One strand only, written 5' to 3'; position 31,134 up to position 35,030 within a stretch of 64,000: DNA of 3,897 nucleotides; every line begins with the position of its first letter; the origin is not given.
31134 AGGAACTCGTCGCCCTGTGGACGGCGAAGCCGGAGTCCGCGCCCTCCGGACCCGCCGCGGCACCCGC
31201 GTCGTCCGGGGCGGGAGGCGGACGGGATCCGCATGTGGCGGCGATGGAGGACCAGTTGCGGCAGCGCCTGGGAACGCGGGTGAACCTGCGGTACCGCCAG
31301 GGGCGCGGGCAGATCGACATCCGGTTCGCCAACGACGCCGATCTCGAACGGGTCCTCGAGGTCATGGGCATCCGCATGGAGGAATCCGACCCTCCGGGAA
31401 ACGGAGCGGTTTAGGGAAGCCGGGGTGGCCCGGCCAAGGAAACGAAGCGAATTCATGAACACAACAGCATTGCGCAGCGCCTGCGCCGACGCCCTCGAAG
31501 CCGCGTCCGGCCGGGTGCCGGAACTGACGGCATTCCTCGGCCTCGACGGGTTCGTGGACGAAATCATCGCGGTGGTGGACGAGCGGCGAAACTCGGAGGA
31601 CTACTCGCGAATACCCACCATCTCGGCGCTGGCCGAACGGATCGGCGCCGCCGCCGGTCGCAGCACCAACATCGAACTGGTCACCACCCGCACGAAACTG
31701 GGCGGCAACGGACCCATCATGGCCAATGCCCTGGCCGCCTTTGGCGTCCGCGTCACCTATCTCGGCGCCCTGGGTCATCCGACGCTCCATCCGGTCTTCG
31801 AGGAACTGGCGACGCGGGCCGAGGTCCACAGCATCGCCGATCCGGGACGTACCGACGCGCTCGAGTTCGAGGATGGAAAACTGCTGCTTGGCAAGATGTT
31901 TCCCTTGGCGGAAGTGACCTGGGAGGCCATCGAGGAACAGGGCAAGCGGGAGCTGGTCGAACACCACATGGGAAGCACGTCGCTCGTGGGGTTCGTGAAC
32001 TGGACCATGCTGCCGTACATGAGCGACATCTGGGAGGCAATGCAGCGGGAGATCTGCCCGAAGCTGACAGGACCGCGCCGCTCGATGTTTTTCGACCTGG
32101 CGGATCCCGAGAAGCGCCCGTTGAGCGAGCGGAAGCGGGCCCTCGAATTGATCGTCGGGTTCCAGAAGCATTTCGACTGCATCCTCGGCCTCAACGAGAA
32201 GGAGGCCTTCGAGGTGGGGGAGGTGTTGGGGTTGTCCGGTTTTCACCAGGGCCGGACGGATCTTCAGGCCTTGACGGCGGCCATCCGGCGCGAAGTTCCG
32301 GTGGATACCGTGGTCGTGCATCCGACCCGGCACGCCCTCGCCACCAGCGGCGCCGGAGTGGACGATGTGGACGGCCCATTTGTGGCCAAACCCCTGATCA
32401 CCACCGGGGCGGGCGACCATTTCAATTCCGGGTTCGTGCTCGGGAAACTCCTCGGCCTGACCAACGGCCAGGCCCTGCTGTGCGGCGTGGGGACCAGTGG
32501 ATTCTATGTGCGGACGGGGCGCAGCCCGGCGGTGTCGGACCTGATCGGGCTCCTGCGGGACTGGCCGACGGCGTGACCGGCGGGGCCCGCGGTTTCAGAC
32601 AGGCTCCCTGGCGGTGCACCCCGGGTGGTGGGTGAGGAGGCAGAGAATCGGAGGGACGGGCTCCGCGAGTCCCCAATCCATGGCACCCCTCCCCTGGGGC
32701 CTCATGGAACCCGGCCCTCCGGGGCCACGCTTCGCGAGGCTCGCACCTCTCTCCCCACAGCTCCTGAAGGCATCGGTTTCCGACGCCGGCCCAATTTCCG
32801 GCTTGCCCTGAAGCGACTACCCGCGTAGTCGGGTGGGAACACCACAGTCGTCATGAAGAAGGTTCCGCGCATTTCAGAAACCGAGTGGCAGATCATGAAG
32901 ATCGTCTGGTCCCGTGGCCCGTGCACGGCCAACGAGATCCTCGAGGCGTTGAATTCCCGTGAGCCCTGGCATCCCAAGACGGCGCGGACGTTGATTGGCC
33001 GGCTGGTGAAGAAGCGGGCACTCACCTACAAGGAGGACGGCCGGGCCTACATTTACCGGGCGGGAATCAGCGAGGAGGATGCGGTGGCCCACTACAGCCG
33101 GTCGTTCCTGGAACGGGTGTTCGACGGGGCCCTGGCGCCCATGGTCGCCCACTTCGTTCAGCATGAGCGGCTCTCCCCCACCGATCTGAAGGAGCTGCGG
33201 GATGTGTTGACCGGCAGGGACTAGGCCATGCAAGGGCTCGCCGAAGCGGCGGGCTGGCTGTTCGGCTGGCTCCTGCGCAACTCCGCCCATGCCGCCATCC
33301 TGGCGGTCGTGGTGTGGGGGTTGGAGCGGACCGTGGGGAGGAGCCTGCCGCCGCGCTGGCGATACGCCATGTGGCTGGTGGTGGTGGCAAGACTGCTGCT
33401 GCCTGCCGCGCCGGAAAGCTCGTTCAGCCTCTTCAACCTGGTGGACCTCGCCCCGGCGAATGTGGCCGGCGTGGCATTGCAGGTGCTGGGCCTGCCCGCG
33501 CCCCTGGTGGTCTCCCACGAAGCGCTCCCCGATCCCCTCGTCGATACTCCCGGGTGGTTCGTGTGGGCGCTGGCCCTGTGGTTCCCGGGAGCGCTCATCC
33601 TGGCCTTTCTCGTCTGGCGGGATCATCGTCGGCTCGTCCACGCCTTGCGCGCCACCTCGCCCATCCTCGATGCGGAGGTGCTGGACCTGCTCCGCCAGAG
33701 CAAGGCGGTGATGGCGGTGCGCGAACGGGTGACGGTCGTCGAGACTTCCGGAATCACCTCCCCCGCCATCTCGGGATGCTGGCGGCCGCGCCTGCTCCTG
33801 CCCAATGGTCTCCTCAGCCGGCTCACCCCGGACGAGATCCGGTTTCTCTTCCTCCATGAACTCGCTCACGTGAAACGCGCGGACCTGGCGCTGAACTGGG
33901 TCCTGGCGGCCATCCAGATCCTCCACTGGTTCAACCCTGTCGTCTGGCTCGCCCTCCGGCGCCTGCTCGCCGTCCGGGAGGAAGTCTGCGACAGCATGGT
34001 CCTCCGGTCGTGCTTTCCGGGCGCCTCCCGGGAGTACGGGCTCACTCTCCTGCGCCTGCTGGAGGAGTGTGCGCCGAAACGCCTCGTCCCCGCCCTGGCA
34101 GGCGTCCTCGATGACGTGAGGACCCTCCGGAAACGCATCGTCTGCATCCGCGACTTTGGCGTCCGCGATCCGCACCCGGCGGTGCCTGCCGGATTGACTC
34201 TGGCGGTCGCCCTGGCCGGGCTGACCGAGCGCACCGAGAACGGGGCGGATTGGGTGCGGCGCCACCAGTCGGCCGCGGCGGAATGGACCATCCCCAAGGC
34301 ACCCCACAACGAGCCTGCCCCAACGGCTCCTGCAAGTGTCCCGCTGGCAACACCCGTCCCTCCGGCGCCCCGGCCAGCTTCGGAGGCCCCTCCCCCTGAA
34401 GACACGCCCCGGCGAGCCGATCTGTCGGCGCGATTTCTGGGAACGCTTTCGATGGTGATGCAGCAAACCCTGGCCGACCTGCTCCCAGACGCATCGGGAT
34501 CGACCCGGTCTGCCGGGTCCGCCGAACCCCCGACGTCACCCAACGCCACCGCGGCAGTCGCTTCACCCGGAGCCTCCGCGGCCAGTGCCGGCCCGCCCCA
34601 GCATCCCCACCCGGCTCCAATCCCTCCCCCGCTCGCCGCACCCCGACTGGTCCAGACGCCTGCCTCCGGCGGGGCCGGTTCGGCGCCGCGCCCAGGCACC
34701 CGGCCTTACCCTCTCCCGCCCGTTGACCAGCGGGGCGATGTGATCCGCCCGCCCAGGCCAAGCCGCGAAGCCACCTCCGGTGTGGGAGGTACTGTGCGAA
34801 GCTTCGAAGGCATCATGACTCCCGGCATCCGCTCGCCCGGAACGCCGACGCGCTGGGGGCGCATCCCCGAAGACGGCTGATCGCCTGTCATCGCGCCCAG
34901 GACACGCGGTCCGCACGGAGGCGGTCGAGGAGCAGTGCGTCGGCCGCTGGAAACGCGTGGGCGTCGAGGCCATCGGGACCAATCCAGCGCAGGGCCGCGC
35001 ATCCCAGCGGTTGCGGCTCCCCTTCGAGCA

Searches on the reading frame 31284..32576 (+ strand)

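Call 13: search_protein_families(library=pfam, proteins=[window:31284-32576:+])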
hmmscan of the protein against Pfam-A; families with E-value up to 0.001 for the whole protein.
window:31284-32576:+ (430 aa): 3 families
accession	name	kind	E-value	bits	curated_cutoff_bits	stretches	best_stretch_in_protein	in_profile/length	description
PF25270.1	Khk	-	1.4e-63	215.8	35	1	66-424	8-362/365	Prokaryotic ketohexokinase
PF00294.29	PfkB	-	4.4e-07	30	25.8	0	342-410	222-291/302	pfkB family carbohydrate kinase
PF04587.20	ADP_PFK_GK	-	0.00092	18.5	27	0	132-178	81-126/430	ADP-specific Phosphofructokinase/Glucokinase conserved region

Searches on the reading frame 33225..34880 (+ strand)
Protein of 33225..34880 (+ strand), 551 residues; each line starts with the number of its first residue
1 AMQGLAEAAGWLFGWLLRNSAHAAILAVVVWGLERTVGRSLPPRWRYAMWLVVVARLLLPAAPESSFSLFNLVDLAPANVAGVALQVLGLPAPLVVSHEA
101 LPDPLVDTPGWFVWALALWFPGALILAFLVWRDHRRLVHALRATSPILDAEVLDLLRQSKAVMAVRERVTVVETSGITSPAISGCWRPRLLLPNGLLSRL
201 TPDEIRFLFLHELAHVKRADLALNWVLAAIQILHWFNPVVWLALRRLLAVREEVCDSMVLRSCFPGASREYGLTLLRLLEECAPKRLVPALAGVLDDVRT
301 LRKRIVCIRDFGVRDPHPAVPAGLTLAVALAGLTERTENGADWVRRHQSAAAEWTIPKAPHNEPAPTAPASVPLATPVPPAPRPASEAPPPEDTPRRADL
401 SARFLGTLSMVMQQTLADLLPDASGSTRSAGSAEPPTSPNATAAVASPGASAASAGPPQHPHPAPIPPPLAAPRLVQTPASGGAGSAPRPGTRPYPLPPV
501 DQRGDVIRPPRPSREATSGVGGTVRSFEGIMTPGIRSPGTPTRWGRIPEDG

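Call 14: search_protein_families(library=pfam, proteins=[window:33225-34880:+])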
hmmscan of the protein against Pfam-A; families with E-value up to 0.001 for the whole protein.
window:33225-34880:+ (551 aa): 2 families
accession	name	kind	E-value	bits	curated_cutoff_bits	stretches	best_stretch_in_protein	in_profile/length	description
PF05569.17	Peptidase_M56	-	1.4e-51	175.9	31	1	17-308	4-296/296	BlaR1 peptidase M56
PF01435.24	Peptidase_M48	-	0.00078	19.8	20.3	0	189-234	48-95/186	Peptidase family M48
